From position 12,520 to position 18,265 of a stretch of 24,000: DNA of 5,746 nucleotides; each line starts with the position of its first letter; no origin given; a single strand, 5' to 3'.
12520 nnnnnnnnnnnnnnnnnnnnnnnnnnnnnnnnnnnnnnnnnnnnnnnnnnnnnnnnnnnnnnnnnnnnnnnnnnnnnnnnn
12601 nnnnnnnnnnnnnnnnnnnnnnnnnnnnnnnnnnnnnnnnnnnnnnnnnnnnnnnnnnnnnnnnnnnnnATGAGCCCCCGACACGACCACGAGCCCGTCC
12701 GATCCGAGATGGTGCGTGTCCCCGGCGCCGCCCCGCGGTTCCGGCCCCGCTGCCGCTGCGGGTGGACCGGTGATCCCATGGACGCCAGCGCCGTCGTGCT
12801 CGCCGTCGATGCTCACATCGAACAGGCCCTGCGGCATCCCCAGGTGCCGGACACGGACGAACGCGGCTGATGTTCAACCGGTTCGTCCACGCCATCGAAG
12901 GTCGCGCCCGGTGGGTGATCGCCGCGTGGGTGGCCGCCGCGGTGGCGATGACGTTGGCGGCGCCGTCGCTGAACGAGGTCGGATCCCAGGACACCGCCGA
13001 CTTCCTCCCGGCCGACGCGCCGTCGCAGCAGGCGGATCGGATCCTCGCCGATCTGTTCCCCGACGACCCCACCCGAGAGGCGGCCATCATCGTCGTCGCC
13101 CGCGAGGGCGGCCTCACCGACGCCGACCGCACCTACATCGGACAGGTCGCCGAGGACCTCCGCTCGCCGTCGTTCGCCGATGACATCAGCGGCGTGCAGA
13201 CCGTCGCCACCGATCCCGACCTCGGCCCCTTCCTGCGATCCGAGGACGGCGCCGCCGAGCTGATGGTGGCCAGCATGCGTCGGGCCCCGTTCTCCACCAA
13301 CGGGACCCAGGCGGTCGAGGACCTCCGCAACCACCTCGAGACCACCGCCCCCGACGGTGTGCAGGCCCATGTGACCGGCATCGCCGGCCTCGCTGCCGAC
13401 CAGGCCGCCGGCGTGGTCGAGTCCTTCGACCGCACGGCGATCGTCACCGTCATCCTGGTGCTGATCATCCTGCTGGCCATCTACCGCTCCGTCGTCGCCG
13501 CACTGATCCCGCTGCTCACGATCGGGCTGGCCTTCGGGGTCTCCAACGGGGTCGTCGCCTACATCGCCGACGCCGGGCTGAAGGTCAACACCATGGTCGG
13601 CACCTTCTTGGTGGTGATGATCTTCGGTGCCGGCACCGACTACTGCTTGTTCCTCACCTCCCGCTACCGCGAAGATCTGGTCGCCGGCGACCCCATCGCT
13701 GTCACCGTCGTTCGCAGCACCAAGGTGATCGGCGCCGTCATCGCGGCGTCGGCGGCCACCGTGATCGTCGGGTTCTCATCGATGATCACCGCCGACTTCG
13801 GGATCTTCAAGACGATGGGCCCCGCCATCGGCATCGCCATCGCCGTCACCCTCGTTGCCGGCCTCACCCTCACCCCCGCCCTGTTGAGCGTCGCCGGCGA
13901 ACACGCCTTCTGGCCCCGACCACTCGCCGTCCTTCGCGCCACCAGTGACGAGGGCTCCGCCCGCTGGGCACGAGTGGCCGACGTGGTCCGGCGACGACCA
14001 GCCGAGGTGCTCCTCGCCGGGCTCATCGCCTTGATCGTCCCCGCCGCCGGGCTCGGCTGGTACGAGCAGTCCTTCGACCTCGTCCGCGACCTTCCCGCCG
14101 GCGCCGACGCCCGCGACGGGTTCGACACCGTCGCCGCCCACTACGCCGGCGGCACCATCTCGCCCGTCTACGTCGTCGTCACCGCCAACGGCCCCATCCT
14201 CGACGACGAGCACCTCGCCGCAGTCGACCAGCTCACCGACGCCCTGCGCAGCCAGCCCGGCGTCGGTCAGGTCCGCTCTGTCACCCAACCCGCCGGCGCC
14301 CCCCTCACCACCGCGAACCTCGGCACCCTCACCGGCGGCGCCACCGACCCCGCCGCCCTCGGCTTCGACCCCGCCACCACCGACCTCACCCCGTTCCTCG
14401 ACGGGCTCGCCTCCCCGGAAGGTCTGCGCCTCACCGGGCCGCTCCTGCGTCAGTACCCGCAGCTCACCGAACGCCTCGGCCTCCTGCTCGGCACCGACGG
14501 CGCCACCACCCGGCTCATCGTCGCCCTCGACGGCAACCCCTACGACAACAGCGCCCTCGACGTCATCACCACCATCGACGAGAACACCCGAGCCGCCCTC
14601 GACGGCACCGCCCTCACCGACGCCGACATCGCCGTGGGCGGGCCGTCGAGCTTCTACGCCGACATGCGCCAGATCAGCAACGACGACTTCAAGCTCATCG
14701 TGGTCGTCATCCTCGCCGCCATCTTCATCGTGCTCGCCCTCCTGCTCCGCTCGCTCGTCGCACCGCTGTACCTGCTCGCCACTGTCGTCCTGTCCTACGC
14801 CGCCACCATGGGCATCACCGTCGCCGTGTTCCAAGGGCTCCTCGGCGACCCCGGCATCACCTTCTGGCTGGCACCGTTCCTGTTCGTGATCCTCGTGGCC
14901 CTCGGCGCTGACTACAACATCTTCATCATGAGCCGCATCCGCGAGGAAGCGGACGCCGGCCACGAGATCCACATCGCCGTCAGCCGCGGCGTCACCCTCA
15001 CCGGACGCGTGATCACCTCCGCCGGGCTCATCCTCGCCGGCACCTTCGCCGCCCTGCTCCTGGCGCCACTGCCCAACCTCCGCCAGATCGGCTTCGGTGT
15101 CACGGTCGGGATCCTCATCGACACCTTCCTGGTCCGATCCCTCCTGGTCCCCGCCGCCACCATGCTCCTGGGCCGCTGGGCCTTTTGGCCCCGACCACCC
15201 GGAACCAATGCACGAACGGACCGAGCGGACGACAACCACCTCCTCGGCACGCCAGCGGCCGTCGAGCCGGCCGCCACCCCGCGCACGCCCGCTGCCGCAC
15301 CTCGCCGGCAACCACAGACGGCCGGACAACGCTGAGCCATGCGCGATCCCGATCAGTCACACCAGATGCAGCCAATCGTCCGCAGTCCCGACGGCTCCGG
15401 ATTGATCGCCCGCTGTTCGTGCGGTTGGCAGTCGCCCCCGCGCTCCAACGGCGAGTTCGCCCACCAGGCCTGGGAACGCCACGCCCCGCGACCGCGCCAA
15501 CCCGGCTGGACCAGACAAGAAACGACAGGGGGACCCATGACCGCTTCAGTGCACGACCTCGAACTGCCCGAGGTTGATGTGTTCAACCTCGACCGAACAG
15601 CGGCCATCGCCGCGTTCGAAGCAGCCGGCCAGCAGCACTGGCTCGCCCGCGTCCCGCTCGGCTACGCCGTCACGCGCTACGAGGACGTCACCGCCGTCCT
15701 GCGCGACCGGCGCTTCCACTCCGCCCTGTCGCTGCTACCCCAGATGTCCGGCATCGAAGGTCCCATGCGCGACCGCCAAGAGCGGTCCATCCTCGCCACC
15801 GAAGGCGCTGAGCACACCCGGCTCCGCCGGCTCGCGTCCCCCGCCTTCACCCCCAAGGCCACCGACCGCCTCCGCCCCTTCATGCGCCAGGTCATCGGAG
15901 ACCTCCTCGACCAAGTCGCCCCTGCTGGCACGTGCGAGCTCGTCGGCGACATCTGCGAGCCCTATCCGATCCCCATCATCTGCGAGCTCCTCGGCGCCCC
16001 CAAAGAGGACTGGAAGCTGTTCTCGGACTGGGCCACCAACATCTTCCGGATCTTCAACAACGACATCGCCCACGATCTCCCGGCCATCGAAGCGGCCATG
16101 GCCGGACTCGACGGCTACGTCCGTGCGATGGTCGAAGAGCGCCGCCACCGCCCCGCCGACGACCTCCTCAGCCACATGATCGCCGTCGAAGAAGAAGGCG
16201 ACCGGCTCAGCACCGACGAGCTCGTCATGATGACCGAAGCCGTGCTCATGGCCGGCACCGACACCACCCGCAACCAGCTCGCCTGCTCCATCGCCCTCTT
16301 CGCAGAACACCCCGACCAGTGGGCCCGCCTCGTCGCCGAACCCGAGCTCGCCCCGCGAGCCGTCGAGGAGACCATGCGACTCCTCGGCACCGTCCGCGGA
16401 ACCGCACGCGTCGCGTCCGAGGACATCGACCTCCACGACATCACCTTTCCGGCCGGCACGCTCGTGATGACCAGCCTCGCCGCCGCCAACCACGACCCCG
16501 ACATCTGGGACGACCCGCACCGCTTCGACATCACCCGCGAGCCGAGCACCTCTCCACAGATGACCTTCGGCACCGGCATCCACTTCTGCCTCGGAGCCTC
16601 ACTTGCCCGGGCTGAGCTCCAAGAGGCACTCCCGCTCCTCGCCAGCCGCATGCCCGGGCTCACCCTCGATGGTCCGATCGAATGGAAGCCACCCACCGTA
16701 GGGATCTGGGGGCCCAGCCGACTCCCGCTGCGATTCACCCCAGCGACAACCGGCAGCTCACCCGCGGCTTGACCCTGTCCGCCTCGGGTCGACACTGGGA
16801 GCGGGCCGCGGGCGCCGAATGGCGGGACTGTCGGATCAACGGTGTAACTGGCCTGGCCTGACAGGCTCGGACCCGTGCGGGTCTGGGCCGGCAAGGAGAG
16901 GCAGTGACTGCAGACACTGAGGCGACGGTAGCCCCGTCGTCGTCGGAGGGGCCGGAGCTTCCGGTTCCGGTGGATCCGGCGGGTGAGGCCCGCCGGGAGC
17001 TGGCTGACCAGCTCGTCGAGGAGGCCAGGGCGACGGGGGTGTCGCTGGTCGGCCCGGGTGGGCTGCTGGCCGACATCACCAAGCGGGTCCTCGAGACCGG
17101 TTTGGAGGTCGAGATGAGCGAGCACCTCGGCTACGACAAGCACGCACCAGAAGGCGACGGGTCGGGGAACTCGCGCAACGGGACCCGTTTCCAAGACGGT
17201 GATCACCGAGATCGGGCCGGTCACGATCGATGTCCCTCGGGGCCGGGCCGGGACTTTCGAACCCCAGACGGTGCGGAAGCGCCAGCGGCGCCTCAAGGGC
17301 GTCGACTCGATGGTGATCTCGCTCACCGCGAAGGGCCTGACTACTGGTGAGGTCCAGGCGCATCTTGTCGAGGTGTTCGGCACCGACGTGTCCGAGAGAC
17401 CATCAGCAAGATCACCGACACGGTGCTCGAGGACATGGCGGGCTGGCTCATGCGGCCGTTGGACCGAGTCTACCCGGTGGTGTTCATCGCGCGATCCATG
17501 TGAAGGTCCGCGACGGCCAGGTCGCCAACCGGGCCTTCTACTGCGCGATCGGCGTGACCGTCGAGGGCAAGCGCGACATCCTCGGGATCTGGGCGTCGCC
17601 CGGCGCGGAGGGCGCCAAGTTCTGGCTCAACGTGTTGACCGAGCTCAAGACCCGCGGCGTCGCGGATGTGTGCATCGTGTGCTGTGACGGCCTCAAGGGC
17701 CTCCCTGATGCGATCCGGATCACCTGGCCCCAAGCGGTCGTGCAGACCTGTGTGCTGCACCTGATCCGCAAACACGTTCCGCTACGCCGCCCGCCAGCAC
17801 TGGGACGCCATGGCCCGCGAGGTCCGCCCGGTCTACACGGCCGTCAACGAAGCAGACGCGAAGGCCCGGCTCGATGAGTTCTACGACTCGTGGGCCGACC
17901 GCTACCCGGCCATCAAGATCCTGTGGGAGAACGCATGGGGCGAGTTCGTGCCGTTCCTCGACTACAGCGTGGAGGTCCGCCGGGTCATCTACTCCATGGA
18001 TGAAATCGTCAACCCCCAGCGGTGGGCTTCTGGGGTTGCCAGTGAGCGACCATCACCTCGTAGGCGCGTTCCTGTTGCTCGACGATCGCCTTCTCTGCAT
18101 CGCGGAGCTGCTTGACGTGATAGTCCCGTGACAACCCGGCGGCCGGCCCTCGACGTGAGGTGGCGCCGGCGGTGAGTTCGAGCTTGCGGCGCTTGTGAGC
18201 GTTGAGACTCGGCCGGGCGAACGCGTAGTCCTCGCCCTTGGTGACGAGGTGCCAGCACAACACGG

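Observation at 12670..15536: Paralogous 66-residue CxCGW modules: one free-standing before the MMPL gene, one fused in frame to the P450 after it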

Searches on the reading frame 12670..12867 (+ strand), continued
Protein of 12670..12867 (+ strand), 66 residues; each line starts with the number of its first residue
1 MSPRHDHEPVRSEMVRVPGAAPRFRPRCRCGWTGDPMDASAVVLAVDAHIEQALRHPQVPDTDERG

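Call 96: find_encoding_contigs(protein=P0040, flank=6000, max_places=3)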
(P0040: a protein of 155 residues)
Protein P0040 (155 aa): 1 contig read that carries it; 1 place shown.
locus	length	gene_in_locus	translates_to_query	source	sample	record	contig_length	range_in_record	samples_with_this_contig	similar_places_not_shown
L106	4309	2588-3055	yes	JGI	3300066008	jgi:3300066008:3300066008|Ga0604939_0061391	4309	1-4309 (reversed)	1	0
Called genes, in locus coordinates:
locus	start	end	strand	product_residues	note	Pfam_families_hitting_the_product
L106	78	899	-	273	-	PF00005:ABC_tran, PF13304:AAA_21 (faint)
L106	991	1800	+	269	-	PF23441:SDR, PF00106:adh_short, PF08659:KR, PF13561:adh_short_C2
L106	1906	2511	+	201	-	PF00440:TetR_N, PF17754:TetR_C_14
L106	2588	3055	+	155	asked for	PF13466:STAS_2, PF01740:STAS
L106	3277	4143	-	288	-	PF04909:Amidohydro_2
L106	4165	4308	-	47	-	?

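Call 99: search_protein_families(library=pfam, proteins=[L104:3-824:+, L105:2-538:+, L105:904-1050:+, L091:3-323:+, L091:1242-2741:-, L093:6327-7004:+, L093:7192-8061:+, L092:6009-8282:+], max_evalue=0.001)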
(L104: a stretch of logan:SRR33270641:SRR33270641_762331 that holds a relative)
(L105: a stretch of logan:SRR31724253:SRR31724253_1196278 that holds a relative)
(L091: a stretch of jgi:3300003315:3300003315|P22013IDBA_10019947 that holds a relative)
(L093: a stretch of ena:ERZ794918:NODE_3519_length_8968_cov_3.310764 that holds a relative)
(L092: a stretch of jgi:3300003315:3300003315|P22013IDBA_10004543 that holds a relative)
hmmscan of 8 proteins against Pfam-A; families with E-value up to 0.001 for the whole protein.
L104:3-824:+ (273 aa): 0 families

L105:2-538:+ (178 aa): 2 families
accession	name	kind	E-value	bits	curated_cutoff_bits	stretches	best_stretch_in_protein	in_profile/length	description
PF17754.6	TetR_C_14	-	8.8e-15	55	22.7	1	59-170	2-110/112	MftR C-terminal domain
PF00440.29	TetR_N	-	1e-13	51.3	24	1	1-38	9-46/47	Bacterial regulatory proteins, tetR family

L105:904-1050:+ (49 aa): 0 families

L091:3-323:+ (106 aa): 0 families

L091:1242-2741:- (499 aa): 0 families

L093:6327-7004:+ (225 aa): 1 family
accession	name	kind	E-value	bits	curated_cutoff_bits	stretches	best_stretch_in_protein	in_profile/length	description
PF00528.27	BPD_transp_1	-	0.00096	19.4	26.4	0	101-215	2-92/184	Binding-protein-dependent transport system inner membrane component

L093:7192-8061:+ (290 aa): 2 families
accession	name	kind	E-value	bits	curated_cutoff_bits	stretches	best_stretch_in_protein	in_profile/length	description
PF03176.21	MMPL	-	1.3e-49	169.4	20.5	1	45-288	2-248/333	MMPL family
PF00873.25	ACR_tran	-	0.00046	18.5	28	1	104-243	256-387/1021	AcrB/AcrD/AcrF family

L092:6009-8282:+ (758 aa): 2 families
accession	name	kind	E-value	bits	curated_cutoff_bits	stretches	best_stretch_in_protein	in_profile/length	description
PF03176.21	MMPL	-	7.5e-130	433.1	20.5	2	45-379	2-332/333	MMPL family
PF00873.25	ACR_tran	-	1.9e-06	26.3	28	1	104-341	256-488/1021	AcrB/AcrD/AcrF family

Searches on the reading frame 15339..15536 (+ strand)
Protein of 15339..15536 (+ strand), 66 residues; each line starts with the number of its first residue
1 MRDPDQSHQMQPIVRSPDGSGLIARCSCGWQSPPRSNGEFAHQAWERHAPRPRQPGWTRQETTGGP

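Call 9: find_homologous_proteins(query=window:15339-15536:+, max_evalue=10)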
Query seq(66 aa) (66 aa): 3 proteins with E <= 10 among 3 candidates.
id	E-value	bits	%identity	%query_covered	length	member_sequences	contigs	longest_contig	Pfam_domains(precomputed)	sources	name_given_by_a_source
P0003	4.0e-35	137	95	100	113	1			-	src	-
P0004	8.5e-26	107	98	74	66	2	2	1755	-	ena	-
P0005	9.5e-21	91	71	100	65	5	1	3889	-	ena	-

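Call 51: search_protein_families(library=ncbifam, proteins=[P0004], max_evalue=1)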
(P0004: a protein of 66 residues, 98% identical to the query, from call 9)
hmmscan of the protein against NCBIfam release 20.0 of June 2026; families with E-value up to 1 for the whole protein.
P0004 (66 aa): 1 family
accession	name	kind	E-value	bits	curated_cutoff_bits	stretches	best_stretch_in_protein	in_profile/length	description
NF005554.0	PRK07218.1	equivalog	0.23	10.4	447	1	13-27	287-301/423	Single-stranded DNA binding protein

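Call 90: predict_structure(alignment_id=A8)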
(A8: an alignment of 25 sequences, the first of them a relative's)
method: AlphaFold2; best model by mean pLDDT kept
length: 66 residues; sequences in the alignment: 25
mean_pLDDT: 76.8   pTM: 0.57
mean pLDDT of the five models: 76.8, 76.2, 75.8, 75.5, 74.1
residues with pLDDT >= 90: 16; 70-90: 30; 50-70: 15; < 50: 5
segments of 3 or more residues with pLDDT < 50: none
pLDDT, mean of each block of 10 residues (from residue 1): 61 84 90 90 90 62 50
secondary structure, 60 per line:
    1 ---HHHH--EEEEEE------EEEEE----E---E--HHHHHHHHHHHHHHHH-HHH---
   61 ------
elements in order: H4-7 E10-15 E22-26 H38-53

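Call 93: fold_search(model_id=the predicted structure, library=pdb)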
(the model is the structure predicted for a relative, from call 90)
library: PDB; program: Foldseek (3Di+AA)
matches with E <= 10: 115; with E <= 0.001: 0
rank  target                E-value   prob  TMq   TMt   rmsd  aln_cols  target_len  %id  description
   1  6fto_C                1.0e+00  0.15  0.30  0.27   9.2        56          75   18  Crystal structure of the Chp2 chromoshadow domain in complex with N-terminal domain of chromatin remodeler Mit1 (released 2019-03-27)
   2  7zpk_A                2.1e+00  0.41  0.52  0.03   3.0        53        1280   17  Mammalian Dicer in the "pre-dicing state" with pre-miR-15a substrate and TARBP2 subunit (released 2022-11-16)
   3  5g3l_E                2.4e+00  0.06  0.27  0.19  10.9        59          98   12  ESCHERICHIA COLI HEAT LABILE ENTEROTOXIN TYPE IIB B-PENTAMER COMPLEXED WITH SIALYLATED SUGAR (released 2016-09-14)
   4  2nbv_MODEL_1_A        3.0e+00  0.04  0.23  0.18   5.8        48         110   10  Solution structure of the Rpn13 Pru domain engaging the hPLIC2 UBL domain (released 2016-07-20)
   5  1b44_E                3.0e+00  0.03  0.20  0.15   7.7        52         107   13  CRYSTAL STRUCTURE OF THE B SUBUNIT OF HEAT-LABILE ENTEROTOXIN FROM E. COLI CARRYING A PEPTIDE WITH ANTI-HSV ACTIVITY (released 1999-01-13)
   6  9kn5_1A               3.4e+00  0.06  0.23  0.17   4.2        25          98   16  Structure of the human 40S ribosome complexed with HCV IRES, eIF1A and eIF3 (released 2025-12-03)
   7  8guf_B                3.4e+00  0.02  0.19  0.12   9.8        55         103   13  Crystal structure of cyclic B subunit of type II heat labile enterotoxin (released 2023-09-20)
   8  5g3l_D                3.6e+00  0.02  0.19  0.13   9.9        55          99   13  ESCHERICHIA COLI HEAT LABILE ENTEROTOXIN TYPE IIB B-PENTAMER COMPLEXED WITH SIALYLATED SUGAR (released 2016-09-14)
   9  5svb_C                3.9e+00  0.08  0.25  0.11   2.5        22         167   27  Mechanism of ATP-Dependent Acetone Carboxylation, Acetone Carboxylase AMP bound structure (released 2017-08-09)
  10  5svc_C                3.9e+00  0.08  0.25  0.11   2.4        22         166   27  Mechanism of ATP-Dependent Acetone Carboxylation, Acetone Carboxylase nucleotide-free structure (released 2017-08-09)
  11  8guf_A                3.9e+00  0.06  0.29  0.20   6.6        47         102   13  Crystal structure of cyclic B subunit of type II heat labile enterotoxin (released 2023-09-20)
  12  2o2l_M                3.9e+00  0.04  0.26  0.19   6.9        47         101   17  Crystal structure of human heat-labile enterotoxin in complex with a blood group A antigen analog (released 2007-08-14)
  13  8dgi_A                4.1e+00  0.15  0.46  0.03   3.3        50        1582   14  Structural Basis of MicroRNA Biogenesis by Dicer-1 and Its Partner Protein Loqs-PB - complex Ia (released 2022-11-16)
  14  7zai_6                4.1e+00  0.06  0.28  0.23   7.0        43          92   14  Cryo-EM structure of a Pyrococcus abyssi 30S bound to Met-initiator tRNA, mRNA and aIF1A. (released 2022-07-13)
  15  7ot0_A                4.1e+00  0.04  0.26  0.05   8.2        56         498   11  Human Prolyl-tRNA Synthetase in Complex with L-proline and Compound 4h (released 2021-07-28)
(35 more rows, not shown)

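Call 106: find_related_loci(query=A8, collection=viral_contigs, flank=8000)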
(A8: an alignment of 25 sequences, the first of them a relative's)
Query A8 (66 aa) in viral_contigs; peptide patterns used: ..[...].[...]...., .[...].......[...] (x = any residue, [..] = any of these).
63 stretches matched a pattern; 3 encode a relative of the query (tblastn E <= 1e-3); 3 distinct loci.
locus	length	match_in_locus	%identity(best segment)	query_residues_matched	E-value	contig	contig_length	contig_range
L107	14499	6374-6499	45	21-59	1e-8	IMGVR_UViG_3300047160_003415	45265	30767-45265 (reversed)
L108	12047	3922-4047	45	21-59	1e-8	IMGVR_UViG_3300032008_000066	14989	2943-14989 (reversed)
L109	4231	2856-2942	55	17-44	4e-5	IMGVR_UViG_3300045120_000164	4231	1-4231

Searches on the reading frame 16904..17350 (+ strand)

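Call 87: search_protein_families(library=pfam, proteins=[window:16904-17350:+], max_evalue=0.001)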
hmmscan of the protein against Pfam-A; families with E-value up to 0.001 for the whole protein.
window:16904-17350:+ (148 aa): 1 family
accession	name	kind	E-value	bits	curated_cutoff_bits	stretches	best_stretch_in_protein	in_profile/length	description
PF00872.24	Transposase_mut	-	4.7e-05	22.9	21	1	39-95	12-65/379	Transposase, Mutator family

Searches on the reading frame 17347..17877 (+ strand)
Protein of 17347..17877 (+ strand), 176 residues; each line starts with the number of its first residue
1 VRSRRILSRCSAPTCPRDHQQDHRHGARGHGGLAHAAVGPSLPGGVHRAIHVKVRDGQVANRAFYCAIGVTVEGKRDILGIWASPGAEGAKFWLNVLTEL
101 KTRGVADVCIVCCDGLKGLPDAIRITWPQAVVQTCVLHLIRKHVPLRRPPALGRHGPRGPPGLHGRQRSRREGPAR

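Call 87: search_protein_families(library=pfam, proteins=[window:17347-17877:+], max_evalue=0.001)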
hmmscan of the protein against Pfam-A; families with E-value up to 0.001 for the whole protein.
window:17347-17877:+ (176 aa): 1 family
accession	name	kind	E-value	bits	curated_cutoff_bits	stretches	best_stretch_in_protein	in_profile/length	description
PF00872.24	Transposase_mut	-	5.3e-32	111.6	21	1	49-143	167-261/379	Transposase, Mutator family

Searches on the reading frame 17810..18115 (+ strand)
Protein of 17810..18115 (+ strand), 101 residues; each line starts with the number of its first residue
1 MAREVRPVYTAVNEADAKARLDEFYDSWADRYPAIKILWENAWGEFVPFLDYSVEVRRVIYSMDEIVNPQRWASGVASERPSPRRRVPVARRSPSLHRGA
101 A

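Call 87: search_protein_families(library=pfam, proteins=[window:17810-18115:+], max_evalue=0.001)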
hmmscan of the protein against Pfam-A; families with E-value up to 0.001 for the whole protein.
window:17810-18115:+ (101 aa): 1 family
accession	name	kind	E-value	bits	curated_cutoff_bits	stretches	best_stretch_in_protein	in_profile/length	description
PF00872.24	Transposase_mut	-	2.2e-11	43.7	21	1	3-65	275-337/379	Transposase, Mutator family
